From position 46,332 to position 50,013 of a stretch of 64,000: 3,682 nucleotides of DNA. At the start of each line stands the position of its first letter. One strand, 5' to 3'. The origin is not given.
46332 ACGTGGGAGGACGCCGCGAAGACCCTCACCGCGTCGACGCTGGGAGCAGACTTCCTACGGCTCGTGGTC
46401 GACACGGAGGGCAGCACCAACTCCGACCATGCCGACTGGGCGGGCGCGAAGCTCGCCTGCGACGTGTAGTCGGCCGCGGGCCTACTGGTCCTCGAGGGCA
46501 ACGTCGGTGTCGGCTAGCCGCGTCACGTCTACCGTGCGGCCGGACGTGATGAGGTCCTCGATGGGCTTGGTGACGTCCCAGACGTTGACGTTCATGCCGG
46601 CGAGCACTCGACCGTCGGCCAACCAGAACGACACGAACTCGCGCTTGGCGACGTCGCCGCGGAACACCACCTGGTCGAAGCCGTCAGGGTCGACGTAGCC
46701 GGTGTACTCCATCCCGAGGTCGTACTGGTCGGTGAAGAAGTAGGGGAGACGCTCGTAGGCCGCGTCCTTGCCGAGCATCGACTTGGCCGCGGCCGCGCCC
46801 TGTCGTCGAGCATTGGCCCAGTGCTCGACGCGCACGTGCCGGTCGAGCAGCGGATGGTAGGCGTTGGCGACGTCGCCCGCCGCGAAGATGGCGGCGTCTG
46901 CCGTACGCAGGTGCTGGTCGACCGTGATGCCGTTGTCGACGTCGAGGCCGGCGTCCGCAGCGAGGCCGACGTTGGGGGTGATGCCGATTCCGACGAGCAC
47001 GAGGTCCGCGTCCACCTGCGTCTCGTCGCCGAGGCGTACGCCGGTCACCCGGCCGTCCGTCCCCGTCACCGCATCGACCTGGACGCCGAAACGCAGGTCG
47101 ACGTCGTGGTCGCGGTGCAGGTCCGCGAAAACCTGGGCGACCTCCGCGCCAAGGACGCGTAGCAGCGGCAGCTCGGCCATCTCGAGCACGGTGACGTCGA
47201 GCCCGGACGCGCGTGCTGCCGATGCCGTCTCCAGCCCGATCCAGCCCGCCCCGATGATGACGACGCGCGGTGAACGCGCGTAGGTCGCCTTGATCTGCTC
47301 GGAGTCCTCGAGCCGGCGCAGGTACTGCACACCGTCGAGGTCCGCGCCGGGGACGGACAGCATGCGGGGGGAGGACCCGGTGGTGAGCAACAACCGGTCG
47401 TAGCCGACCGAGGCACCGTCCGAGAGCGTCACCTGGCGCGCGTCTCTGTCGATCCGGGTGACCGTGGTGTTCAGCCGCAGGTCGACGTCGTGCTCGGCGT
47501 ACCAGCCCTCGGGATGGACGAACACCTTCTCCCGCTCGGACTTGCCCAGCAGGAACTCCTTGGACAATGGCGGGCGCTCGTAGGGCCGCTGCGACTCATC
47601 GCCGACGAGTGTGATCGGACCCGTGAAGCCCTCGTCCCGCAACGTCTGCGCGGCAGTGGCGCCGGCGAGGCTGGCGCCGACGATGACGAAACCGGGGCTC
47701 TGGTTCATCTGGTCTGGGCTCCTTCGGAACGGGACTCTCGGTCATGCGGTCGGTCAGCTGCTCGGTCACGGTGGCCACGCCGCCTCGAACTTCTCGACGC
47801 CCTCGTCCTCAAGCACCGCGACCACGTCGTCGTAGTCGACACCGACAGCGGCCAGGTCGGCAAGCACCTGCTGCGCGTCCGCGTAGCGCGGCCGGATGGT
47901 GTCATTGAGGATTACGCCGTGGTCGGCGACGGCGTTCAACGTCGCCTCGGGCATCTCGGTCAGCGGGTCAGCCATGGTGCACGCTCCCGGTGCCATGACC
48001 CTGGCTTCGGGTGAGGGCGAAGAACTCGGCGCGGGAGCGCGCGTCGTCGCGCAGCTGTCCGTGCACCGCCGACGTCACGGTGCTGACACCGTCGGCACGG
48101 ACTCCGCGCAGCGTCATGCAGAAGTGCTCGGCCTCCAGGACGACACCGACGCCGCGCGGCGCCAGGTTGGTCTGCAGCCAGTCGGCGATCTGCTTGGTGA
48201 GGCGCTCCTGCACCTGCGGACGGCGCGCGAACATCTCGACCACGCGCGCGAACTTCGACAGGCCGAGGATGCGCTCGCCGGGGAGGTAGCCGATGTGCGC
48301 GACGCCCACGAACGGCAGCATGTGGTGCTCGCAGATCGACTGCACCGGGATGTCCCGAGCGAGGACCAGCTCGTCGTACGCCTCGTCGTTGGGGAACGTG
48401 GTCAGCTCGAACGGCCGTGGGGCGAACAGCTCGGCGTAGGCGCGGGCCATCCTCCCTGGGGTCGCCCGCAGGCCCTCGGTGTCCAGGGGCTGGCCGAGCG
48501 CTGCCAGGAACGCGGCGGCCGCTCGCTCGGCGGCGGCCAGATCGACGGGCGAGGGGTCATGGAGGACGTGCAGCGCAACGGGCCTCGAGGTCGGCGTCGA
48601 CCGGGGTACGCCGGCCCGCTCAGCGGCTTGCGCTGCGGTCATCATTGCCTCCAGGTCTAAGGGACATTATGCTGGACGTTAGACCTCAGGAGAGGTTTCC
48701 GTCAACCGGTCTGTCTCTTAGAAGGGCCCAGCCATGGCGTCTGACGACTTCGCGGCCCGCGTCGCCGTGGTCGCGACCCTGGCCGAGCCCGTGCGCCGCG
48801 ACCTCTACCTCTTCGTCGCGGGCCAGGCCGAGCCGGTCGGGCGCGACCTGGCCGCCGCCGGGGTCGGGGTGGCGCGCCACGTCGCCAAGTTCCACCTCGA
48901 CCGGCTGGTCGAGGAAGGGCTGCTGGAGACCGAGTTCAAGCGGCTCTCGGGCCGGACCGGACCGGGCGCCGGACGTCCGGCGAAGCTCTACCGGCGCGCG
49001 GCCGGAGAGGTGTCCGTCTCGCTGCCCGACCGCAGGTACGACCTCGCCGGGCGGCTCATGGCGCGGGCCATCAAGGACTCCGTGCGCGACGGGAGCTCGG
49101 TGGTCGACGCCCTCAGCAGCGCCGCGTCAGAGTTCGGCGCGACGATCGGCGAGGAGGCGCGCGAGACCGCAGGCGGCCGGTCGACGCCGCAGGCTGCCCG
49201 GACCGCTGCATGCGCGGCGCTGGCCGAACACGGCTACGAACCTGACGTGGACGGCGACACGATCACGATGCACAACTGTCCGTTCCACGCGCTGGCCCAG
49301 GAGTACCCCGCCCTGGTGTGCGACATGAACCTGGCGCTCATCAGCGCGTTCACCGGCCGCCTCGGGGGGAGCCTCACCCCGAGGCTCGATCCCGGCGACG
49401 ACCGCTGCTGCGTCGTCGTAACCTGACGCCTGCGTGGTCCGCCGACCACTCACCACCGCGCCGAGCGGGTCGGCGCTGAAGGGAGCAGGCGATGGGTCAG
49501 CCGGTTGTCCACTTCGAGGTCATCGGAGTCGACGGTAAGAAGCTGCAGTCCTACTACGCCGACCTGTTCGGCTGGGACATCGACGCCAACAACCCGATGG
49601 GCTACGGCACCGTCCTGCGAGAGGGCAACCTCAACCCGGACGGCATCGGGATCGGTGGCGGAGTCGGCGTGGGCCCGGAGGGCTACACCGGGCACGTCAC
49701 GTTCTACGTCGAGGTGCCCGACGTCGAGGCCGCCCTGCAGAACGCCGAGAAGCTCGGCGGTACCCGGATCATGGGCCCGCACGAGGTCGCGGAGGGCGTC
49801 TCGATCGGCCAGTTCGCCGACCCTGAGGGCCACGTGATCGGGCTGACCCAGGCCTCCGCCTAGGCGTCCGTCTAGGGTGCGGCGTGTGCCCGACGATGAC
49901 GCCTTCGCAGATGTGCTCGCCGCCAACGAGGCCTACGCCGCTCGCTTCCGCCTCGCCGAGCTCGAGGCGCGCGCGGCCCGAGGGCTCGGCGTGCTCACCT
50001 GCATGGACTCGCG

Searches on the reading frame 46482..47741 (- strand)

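Call 33: search_protein_families(library=pfam, proteins=[window:46482-47741:-], max_evalue=0.0001)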
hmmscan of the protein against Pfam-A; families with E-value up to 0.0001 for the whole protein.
window:46482-47741:- (419 aa): 7 families
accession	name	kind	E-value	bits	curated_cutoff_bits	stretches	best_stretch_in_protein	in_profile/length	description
PF07992.20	Pyr_redox_2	-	1.6e-67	228.5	26.1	1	19-315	4-291/291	Pyridine nucleotide-disulphide oxidoreductase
PF00070.33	Pyr_redox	-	5.4e-20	72.1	22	1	159-237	1-79/82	Pyridine nucleotide-disulphide oxidoreductase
PF14759.12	Reductase_C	-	4e-14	53.3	25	1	334-417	1-82/85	Reductase C-terminal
PF13450.12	NAD_binding_8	-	5.5e-08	33.4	21.9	0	162-190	1-29/68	NAD(P)-binding Rossmann-like domain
PF01266.30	DAO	-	5.5e-07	29.9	27.9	0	159-189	1-31/353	FAD dependent oxidoreductase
PF13738.12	Pyr_redox_3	-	1.4e-06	28.3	30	1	79-269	89-282/305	Pyridine nucleotide-disulphide oxidoreductase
PF03486.20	HI0933_like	-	7.1e-06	26.1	50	0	159-191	2-34/244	HI0933-like protein Rossmann domain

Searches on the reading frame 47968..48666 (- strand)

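Call 33: search_protein_families(library=pfam, proteins=[window:47968-48666:-], max_evalue=0.0001)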
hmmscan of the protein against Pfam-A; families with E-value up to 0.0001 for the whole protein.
window:47968-48666:- (232 aa): 1 family
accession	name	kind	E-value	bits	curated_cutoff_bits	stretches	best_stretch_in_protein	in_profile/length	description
PF01227.27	GTP_cyclohydroI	-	5.1e-64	215.4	27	1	47-219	2-178/179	GTP cyclohydrolase I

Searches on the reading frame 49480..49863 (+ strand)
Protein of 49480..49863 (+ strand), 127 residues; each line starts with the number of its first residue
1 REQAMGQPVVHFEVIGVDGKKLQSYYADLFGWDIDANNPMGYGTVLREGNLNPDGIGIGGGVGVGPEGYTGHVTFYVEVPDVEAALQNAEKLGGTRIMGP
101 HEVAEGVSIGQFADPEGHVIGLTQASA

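Call 33: search_protein_families(library=pfam, proteins=[window:49480-49863:+], max_evalue=0.0001)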
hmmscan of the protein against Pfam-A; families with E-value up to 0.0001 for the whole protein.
window:49480-49863:+ (127 aa): 2 families
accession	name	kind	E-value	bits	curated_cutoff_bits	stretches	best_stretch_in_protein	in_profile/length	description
PF18029.7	Glyoxalase_6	-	9.5e-07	29.9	23.6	1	18-120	8-103/106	Glyoxalase-like domain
PF00903.31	Glyoxalase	-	1.6e-06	28.9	20.6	1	10-120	3-119/121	Glyoxalase/Bleomycin resistance protein/Dioxygenase superfamily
